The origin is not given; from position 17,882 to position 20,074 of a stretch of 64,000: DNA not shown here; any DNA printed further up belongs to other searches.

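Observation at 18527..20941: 379-bp near-identical segment of mnmG duplicated immediately upstream of mnmG, forming a chimeric degenerate MnmG-like ORF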

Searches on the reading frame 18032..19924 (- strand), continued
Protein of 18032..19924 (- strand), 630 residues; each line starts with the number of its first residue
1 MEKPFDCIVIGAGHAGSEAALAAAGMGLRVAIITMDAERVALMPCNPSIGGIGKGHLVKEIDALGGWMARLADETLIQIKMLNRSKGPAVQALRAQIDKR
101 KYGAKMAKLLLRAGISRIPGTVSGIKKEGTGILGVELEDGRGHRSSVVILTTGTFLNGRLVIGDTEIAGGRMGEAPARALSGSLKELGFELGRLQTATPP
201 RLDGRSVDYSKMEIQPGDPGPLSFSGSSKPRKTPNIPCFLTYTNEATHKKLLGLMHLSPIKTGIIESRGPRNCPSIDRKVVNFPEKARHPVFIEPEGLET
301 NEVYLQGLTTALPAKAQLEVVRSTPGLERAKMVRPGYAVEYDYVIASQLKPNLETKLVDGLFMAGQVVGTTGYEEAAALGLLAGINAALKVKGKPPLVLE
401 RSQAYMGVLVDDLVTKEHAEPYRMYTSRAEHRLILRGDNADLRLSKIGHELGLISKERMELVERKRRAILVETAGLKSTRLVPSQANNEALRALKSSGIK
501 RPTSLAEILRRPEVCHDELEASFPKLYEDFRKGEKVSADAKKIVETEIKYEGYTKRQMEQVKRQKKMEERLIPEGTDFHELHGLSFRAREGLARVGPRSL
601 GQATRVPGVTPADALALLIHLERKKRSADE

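Call 36: find_homologous_proteins(query=L081:4437-5426:+, max_evalue=1e-20)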
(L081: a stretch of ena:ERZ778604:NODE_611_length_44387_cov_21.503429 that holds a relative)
Query L081:4437-5426:+ (330 aa): 2043 proteins with E <= 1e-20 among 4199 candidates; the best 120 are listed.
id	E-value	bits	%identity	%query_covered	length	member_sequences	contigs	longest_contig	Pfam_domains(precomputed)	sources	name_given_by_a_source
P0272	2.6e-199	679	93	100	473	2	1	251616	PF07992.21,PF03486.21,PF01134.29,PF12831.14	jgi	-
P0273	3.9e-182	622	87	100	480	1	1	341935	PF07992.21,PF03486.21,PF01134.29,PF12831.14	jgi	-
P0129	1.4e-92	328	51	100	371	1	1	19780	PF07992.21,PF03486.21,PF01134.29,PF12831.14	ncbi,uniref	ncbi:FAD-dependent oxidoreductase, partial [Candidatus Oleimmundimicrobium sp.]|uniref:FAD-dependent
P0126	1.6e-85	305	47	100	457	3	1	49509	PF07992.21,PF03486.21,PF01134.29,PF12831.14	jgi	-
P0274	3.1e-66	242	37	99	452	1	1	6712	PF07992.21,PF01134.29,PF12831.14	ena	-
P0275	2.4e-60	222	36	99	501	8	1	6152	PF01266.31,PF00890.31,PF07992.21,PF01134.29,PF12831.14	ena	-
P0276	2.9e-60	222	37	99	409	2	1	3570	PF01134.29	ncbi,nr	ncbi:MAG: tRNA uridine-5-carboxymethylaminomethyl(34) synthesis enzyme MnmG, partial [Nitrospinae ba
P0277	4.8e-60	221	36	99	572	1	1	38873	PF01266.31,PF00890.31,PF07992.21,PF21680.3,PF01134.29,PF12831.14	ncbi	-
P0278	1.4e-59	220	36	100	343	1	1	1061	PF01134.29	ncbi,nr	ncbi:MAG: tRNA uridine-5-carboxymethylaminomethyl(34) synthesis enzyme MnmG, partial [Actinobacteria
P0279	2.2e-59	219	36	99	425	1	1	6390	PF01134.29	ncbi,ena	-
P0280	6.6e-59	218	35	98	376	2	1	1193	PF01266.31,PF00890.31,PF07992.21,PF01134.29,PF12831.14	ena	-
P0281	7.4e-59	217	35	99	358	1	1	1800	PF01134.29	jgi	jgi:tRNA uridine 5-carboxymethylaminomethyl modification enzyme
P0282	7.6e-59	217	35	98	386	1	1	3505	PF00890.31,PF01134.29,PF12831.14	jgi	jgi:tRNA uridine 5-carboxymethylaminomethyl modification enzyme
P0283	1.8e-58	216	35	98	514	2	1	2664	PF01266.31,PF00890.31,PF07992.21,PF01134.29,PF12831.14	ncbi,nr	ncbi:MAG TPA: tRNA uridine-5-carboxymethylaminomethyl(34) synthesis enzyme MnmG, partial [Clostridia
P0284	4.9e-58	215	36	99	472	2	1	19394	PF01134.29,PF12831.14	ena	-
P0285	1.1e-57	214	36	99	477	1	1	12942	PF01266.31,PF00890.31,PF07992.21,PF01134.29,PF12831.14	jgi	-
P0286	1.5e-57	213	36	99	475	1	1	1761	PF01134.29,PF12831.14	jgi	jgi:tRNA uridine 5-carboxymethylaminomethyl modification enzyme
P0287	1.6e-57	213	34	98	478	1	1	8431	PF01266.31,PF07992.21,PF01134.29,PF12831.14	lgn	-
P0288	1.8e-57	213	37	98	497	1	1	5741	PF00890.31,PF07992.21,PF01134.29,PF12831.14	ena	-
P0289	2.3e-57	213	34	98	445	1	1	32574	PF07992.21,PF01134.29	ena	-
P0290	2.6e-57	212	36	99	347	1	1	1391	PF01266.31,PF07992.21,PF01134.29,PF12831.14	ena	-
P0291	4.2e-57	212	35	100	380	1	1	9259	PF01266.31,PF07992.21,PF01134.29,PF12831.14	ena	-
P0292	4.5e-57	212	35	99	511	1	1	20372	PF01134.29,PF12831.14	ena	-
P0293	6.3e-57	211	36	99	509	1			PF01134.29,PF12831.14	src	-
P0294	7.0e-57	211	36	99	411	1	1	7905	PF01134.29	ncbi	ncbi:MAG: tRNA uridine-5-carboxymethylaminomethyl(34) synthesis enzyme MnmG, partial [Nitrospinota b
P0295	1.1e-56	210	35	99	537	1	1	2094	PF00890.31,PF07992.21,PF21680.3,PF01134.29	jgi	jgi:tRNA uridine 5-carboxymethylaminomethyl modification enzyme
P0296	1.7e-56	210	35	98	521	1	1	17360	PF01266.31,PF00890.31,PF07992.21,PF21680.3,PF01134.29,PF12831.14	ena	-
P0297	2.0e-56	209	35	98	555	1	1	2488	PF01266.31,PF00890.31,PF07992.21,PF21680.3,PF01134.29,PF12831.14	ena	-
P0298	3.1e-56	209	35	98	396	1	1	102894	PF07992.21,PF01134.29,PF12831.14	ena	-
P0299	4.1e-56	208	35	99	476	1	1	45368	PF00890.31,PF07992.21,PF01134.29,PF12831.14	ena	-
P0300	9.9e-56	207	35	99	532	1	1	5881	PF01266.31,PF00890.31,PF07992.21,PF21680.3,PF01134.29,PF12831.14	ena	-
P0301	1.1e-55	207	34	100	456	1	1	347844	PF01134.29,PF12831.14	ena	-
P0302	1.2e-55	207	34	99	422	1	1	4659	PF01266.31,PF00890.31,PF07992.21,PF01134.29,PF12831.14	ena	-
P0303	1.3e-55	207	33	99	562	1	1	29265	PF07992.21,PF21680.3,PF01134.29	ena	-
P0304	1.5e-55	207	34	98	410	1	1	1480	PF01266.31,PF07992.21,PF01134.29,PF12831.14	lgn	-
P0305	1.7e-55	206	35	98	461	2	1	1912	PF01134.29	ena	-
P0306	2.0e-55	206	34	99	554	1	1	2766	PF00890.31,PF07992.21,PF21680.3,PF01134.29,PF12831.14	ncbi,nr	ncbi:MAG TPA: tRNA uridine-5-carboxymethylaminomethyl(34) synthesis enzyme MnmG, partial [Anaerovora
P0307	3.1e-55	206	33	98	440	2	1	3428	PF00890.31,PF07992.21,PF01134.29,PF12831.14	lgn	-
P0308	3.6e-55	205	36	99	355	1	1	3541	PF01266.31,PF07992.21,PF00070.34,PF13738.13,PF01134.29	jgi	-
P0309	3.8e-55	205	33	99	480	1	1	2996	PF01266.31,PF07992.21,PF13738.13,PF03486.21,PF01134.29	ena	-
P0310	4.0e-55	205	35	99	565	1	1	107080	PF00890.31,PF07992.21,PF21680.3,PF01134.29,PF12831.14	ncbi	-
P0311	4.1e-55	205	35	99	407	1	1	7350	PF07992.21,PF01134.29,PF12831.14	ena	-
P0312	5.1e-55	205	35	99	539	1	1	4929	PF00890.31,PF07992.21,PF21680.3,PF01134.29,PF12831.14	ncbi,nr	ncbi:MAG: tRNA uridine-5-carboxymethylaminomethyl(34) synthesis enzyme MnmG, partial [Thermodesulfob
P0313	5.5e-55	205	35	99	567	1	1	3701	PF00890.31,PF07992.21,PF21680.3,PF01134.29,PF12831.14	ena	-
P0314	5.6e-55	205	37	99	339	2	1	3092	PF07992.21,PF01134.29,PF12831.14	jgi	-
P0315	5.7e-55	205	34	99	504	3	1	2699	PF07992.21,PF01134.29,PF12831.14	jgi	jgi:tRNA uridine 5-carboxymethylaminomethyl modification enzyme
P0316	6.0e-55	205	36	96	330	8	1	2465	PF00890.31,PF07992.21,PF01134.29,PF12831.14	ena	-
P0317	7.2e-55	204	36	99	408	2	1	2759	PF01134.29,PF12831.14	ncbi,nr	ncbi:MAG TPA: tRNA uridine-5-carboxymethylaminomethyl(34) synthesis enzyme MnmG, partial [Geobactera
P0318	7.5e-55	204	34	100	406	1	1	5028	PF13738.13,PF01134.29,PF12831.14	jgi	jgi:tRNA uridine 5-carboxymethylaminomethyl modification enzyme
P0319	8.7e-55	204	32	99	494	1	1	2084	PF07992.21,PF01134.29,PF12831.14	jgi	jgi:tRNA uridine 5-carboxymethylaminomethyl modification enzyme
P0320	1.2e-54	204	33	100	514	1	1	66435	PF01266.31,PF07992.21,PF21680.3,PF01134.29,PF12831.14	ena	-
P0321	1.4e-54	203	35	99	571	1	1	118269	PF00890.31,PF07992.21,PF21680.3,PF01134.29,PF12831.14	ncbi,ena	-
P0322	1.4e-54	203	34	99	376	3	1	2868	PF01266.31,PF07992.21,PF01134.29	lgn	-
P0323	1.7e-54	203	36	99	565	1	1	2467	PF07992.21,PF21680.3,PF01134.29,PF12831.14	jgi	jgi:tRNA uridine 5-carboxymethylaminomethyl modification enzyme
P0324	1.7e-54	203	36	100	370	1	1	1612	PF07992.21,PF01134.29,PF12831.14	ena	-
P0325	1.7e-54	203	33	98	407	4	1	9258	PF01266.31,PF07992.21,PF13738.13,PF01134.29,PF12831.14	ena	-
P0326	1.9e-54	203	33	98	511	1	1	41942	PF01266.31,PF07992.21,PF01134.29,PF12831.14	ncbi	-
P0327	2.0e-54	203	36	99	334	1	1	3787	PF07992.21,PF01134.29,PF12831.14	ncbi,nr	ncbi:MAG: tRNA uridine-5-carboxymethylaminomethyl(34) synthesis enzyme MnmG, partial [Deltaproteobac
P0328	2.0e-54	203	34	100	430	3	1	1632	PF02965.23,PF01134.29,PF12831.14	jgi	-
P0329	2.1e-54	203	32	98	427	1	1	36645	PF01266.31,PF07992.21,PF01134.29,PF12831.14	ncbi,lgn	-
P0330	2.6e-54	203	33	98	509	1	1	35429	PF01266.31,PF07992.21,PF01134.29,PF12831.14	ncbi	-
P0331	3.5e-54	202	35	99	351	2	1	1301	PF00890.31,PF07992.21,PF01134.29,PF12831.14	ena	-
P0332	3.5e-54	202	36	99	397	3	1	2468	PF07992.21,PF01134.29,PF12831.14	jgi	jgi:tRNA uridine 5-carboxymethylaminomethyl modification enzyme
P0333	3.5e-54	202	35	99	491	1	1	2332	PF07992.21,PF01134.29,PF12831.14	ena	-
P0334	4.5e-54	202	33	99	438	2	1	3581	PF00890.31,PF07992.21,PF01134.29,PF12831.14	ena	-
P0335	5.1e-54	202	36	98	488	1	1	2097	PF00890.31,PF07992.21,PF01134.29,PF12831.14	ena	-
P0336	6.4e-54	201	33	98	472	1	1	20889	PF01266.31,PF07992.21,PF01134.29,PF12831.14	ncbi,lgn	-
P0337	7.1e-54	201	33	100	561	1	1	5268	PF21680.3,PF01134.29,PF12831.14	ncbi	-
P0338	8.1e-54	201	33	98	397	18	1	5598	PF01266.31,PF00890.31,PF07992.21,PF13738.13,PF01134.29,PF12831.14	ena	-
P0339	8.1e-54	201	35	99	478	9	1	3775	PF01134.29,PF12831.14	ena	-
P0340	8.2e-54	201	33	98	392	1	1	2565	PF01266.31,PF07992.21,PF01134.29,PF12831.14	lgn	-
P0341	8.5e-54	201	34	98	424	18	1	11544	PF00890.31,PF07992.21,PF13738.13,PF01134.29,PF12831.14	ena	-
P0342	8.8e-54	201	33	98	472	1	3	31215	PF01266.31,PF07992.21,PF01134.29,PF12831.14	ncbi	-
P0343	9.0e-54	201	35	100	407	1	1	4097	PF07992.21,PF01134.29,PF12831.14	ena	-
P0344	9.3e-54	201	36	100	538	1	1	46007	PF07992.21,PF01134.29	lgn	-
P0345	1.0e-53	201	33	98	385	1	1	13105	PF01266.31,PF07992.21,PF01134.29,PF12831.14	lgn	-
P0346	1.1e-53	200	35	99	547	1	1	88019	PF00890.31,PF07992.21,PF21680.3,PF01134.29,PF12831.14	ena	-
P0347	1.2e-53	200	33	98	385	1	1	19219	PF01266.31,PF07992.21,PF01134.29,PF12831.14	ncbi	-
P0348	1.3e-53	200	33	98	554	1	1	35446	PF01266.31,PF07992.21,PF21680.3,PF01134.29,PF12831.14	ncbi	-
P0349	1.3e-53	200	35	99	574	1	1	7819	PF01134.29,PF13932.16,PF12831.14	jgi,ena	-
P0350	1.4e-53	200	35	100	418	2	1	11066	PF07992.21,PF01134.29,PF12831.14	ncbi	ncbi:MAG: tRNA uridine-5-carboxymethylaminomethyl(34) synthesis enzyme MnmG, partial [Dehalococcoidi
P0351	1.4e-53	200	33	100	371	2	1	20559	PF01266.31,PF00890.31,PF07992.21,PF13738.13,PF01134.29,PF12831.14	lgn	-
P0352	1.5e-53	200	33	99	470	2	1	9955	PF01266.31,PF07992.21,PF01134.29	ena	-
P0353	1.6e-53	200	34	100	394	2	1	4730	PF01134.29,PF12831.14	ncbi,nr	ncbi:MAG TPA: tRNA uridine-5-carboxymethylaminomethyl(34) synthesis enzyme MnmG, partial [Syntrophac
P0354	1.7e-53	200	33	98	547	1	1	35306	PF01266.31,PF07992.21,PF21680.3,PF01134.29,PF12831.14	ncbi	-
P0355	1.8e-53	200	34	98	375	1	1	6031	PF00890.31,PF07992.21,PF13738.13,PF01134.29,PF12831.14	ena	-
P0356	1.9e-53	200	35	100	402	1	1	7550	PF07992.21,PF01134.29,PF12831.14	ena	-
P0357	1.9e-53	200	34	100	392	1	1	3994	PF00890.31,PF07992.21,PF01134.29,PF12831.14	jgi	-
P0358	2.6e-53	199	36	99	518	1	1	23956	PF01134.29,PF12831.14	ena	-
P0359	2.9e-53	199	36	99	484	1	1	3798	PF00890.31,PF07992.21,PF01134.29,PF12831.14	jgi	-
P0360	3.6e-53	199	35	98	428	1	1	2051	PF01134.29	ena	-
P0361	4.5e-53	198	36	99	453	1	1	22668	PF00890.31,PF07992.21,PF01134.29,PF12831.14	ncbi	-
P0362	5.3e-53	198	36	100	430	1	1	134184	PF01134.29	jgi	jgi:tRNA uridine 5-carboxymethylaminomethyl modification enzyme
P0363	5.4e-53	198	33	99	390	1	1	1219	PF01266.31,PF00890.31,PF07992.21,PF13738.13,PF01134.29,PF12831.14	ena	-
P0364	5.9e-53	198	35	99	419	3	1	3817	PF00890.31,PF07992.21,PF01134.29,PF12831.14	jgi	-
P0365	7.1e-53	198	34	98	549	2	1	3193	PF07992.21,PF21680.3,PF01134.29,PF12831.14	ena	-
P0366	8.3e-53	198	33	99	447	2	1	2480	PF07992.21,PF13738.13,PF01134.29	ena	-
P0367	8.3e-53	198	33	99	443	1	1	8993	PF00890.31,PF07992.21,PF01134.29,PF12831.14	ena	-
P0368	1.1e-52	197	34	99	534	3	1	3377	PF07992.21,PF21680.3,PF01134.29,PF12831.14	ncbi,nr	ncbi:MAG: tRNA uridine-5-carboxymethylaminomethyl(34) synthesis enzyme MnmG, partial [Desulfobactera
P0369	1.2e-52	197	35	98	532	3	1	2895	PF00890.31,PF07992.21,PF01134.29,PF12831.14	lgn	-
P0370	1.2e-52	197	33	98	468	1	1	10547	PF01266.31,PF07992.21,PF01134.29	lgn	-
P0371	1.3e-52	197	33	98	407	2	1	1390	PF07992.21,PF01134.29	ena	-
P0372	1.5e-52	197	33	99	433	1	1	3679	PF01266.31,PF00890.31,PF07992.21,PF01134.29,PF12831.14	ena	-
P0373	1.8e-52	196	35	98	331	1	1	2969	PF01266.31,PF00890.31,PF07992.21,PF13738.13,PF01134.29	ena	-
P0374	1.9e-52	196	33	99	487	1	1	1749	PF01266.31,PF00890.31,PF07992.21,PF01134.29,PF12831.14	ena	-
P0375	2.1e-52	196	33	99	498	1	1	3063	PF01266.31,PF00890.31,PF07992.21,PF01134.29,PF12831.14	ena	-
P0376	2.4e-52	196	35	98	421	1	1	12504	PF01134.29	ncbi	ncbi:tRNA uridine-5-carboxymethylaminomethyl(34) synthesis enzyme MnmG, partial [Acetivibrio saccinc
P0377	2.7e-52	196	34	98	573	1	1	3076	PF00890.31,PF07992.21,PF21680.3,PF01134.29,PF12831.14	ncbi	ncbi:MAG: tRNA uridine-5-carboxymethylaminomethyl(34) synthesis enzyme MnmG, partial [bacterium]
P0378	2.8e-52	196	36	100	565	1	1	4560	PF00890.31,PF07992.21,PF21680.3,PF01134.29,PF12831.14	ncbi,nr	ncbi:MAG TPA: tRNA uridine-5-carboxymethylaminomethyl(34) synthesis enzyme MnmG, partial [Smithellac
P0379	3.2e-52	196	33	98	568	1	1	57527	PF00890.31,PF07992.21,PF21680.3,PF01134.29,PF12831.14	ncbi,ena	-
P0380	3.3e-52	196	34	99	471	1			PF01266.31,PF07992.21,PF01134.29,PF12831.14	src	-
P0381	3.4e-52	196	35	99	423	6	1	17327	PF07992.21,PF13738.13,PF01134.29,PF12831.14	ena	-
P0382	4.3e-52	195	34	99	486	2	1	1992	PF07992.21,PF01134.29,PF12831.14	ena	-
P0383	4.5e-52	195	34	99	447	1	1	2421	PF07992.21,PF13738.13,PF01134.29,PF12831.14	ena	-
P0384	4.8e-52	195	34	100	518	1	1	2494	PF01134.29,PF12831.14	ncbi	-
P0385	4.8e-52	195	33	99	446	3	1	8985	PF01266.31,PF07992.21,PF01134.29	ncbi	ncbi:MAG: tRNA uridine-5-carboxymethylaminomethyl(34) synthesis enzyme MnmG, partial [Ruminiclostrid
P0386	6.8e-52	195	33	98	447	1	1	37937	PF07992.21,PF01134.29,PF12831.14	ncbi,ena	-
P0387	7.1e-52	195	32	99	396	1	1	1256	PF00890.31,PF07992.21,PF01134.29,PF12831.14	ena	-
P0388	8.3e-52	194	36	100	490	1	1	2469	PF07992.21,PF01134.29,PF12831.14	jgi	-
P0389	8.8e-52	194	34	99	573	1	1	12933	PF22698.2,PF01266.31,PF00890.31,PF02774.24,PF01134.29,PF12831.14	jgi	-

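Call 37: find_encoding_contigs(protein=P0272, flank=4000, max_places=2)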
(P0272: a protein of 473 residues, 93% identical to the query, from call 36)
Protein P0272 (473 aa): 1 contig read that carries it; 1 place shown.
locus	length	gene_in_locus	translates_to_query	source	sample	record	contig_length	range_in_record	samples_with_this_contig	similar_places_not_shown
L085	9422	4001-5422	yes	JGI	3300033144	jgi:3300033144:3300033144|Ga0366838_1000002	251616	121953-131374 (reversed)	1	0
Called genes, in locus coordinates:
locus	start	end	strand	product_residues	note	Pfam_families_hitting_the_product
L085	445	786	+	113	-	PF00825:Ribonuclease_P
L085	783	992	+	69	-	PF01809:YidD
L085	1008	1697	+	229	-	PF02096:60KD_IMP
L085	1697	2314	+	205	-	PF14804:Jag_N, PF13083:KH_KhpA-B, PF01424:R3H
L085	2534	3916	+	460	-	PF10396:TrmE_N, PF12631:MnmE_helical, PF03193:RsgA_GTPase (faint), PF00350:Dynamin_N (faint), PF01926:MMR_HSR1, PF02421:FeoB_N, PF04548:AIG1 (weak)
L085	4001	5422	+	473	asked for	PF01134:GIDA, PF03486:HI0933_like (faint), PF07992:Pyr_redox_2 (faint), PF12831:FAD_oxidored (faint)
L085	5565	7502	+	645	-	PF01134:GIDA, PF12831:FAD_oxidored (weak), PF21680:GIDA_C_1st, PF13932:SAM_GIDA_C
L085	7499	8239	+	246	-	PF02527:GidB, PF13847:Methyltransf_31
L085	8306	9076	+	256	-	PF00142:Fer4_NifH, PF01656:CbiA, PF02374:ArsA_ATPase, PF06564:CBP_BcsQ, PF09140:MipZ, PF10609:ParA, PF13614:AAA_31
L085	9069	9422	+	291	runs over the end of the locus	PF02195:ParB_N, PF17762:HTH_ParB, PF23552:ParB_C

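Call 38: find_encoding_contigs(protein=P0273, flank=4000, max_places=2)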
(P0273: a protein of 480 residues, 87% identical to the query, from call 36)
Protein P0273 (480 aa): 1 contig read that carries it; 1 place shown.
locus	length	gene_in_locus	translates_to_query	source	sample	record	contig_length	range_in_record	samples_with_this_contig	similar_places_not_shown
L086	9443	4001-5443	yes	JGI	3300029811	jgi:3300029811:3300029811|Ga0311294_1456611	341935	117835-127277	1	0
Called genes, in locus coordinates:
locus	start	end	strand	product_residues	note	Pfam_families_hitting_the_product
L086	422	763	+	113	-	PF00825:Ribonuclease_P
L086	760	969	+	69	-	PF01809:YidD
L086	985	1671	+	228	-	PF02096:60KD_IMP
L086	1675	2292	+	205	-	PF14804:Jag_N, PF13083:KH_KhpA-B, PF01424:R3H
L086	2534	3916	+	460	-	PF10396:TrmE_N, PF12631:MnmE_helical, PF03193:RsgA_GTPase (faint), PF01926:MMR_HSR1, PF02421:FeoB_N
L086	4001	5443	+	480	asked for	PF01134:GIDA, PF03486:HI0933_like (faint), PF07992:Pyr_redox_2 (weak), PF12831:FAD_oxidored (weak)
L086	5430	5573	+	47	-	-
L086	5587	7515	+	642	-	PF01134:GIDA, PF12831:FAD_oxidored (faint), PF21680:GIDA_C_1st, PF13932:SAM_GIDA_C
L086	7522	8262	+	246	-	PF02527:GidB, PF13847:Methyltransf_31 (weak)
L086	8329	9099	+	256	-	PF00142:Fer4_NifH, PF01656:CbiA, PF02374:ArsA_ATPase, PF06564:CBP_BcsQ, PF09140:MipZ (weak), PF10609:ParA, PF13614:AAA_31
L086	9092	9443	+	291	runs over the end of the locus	PF02195:ParB_N, PF17762:HTH_ParB, PF23552:ParB_C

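Call 69: search_solved_structures(query=L081:4437-5858:+, max_evalue=0.001)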
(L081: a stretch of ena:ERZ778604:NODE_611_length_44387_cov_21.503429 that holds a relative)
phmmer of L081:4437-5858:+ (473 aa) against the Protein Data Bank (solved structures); distinct sequences matched with E-value up to 0.001: 9.
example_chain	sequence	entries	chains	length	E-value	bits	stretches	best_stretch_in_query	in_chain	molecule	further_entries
8zu0_A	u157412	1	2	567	1.9e-105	356.5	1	3-466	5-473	tRNA uridine 5-carboxymethylaminomethyl modification enzyme MnmG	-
3g05_A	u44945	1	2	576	2e-105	356.4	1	3-466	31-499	tRNA uridine 5-carboxymethylaminomethyl modification enzyme mnmG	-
3cp2_A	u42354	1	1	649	2.8e-105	356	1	3-466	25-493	tRNA uridine 5-carboxymethylaminomethyl modification enzyme gidA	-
9hip_C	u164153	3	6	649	2.8e-105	356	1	3-466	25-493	tRNA uridine 5-carboxymethylaminomethyl modification enzyme MnmG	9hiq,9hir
3ces_A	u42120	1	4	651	2.8e-105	356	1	3-466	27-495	tRNA uridine 5-carboxymethylaminomethyl modification enzyme gidA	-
2zxh_A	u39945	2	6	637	7.1e-105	354.6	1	3-467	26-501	tRNA uridine 5-carboxymethylaminomethyl modification enzyme mnmG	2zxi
3cp8_A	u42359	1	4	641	1.4e-101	343.7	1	4-465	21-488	tRNA uridine 5-carboxymethylaminomethyl modification enzyme gidA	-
2cul_A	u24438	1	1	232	9.5e-14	54.3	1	101-192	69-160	Glucose-inhibited division protein A-related protein, probable oxidoreductase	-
3g5q_A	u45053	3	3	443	2.3e-11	46.5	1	299-414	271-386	Methylenetetrahydrofolate--tRNA-(uracil-5-)-methyltransferase trmFO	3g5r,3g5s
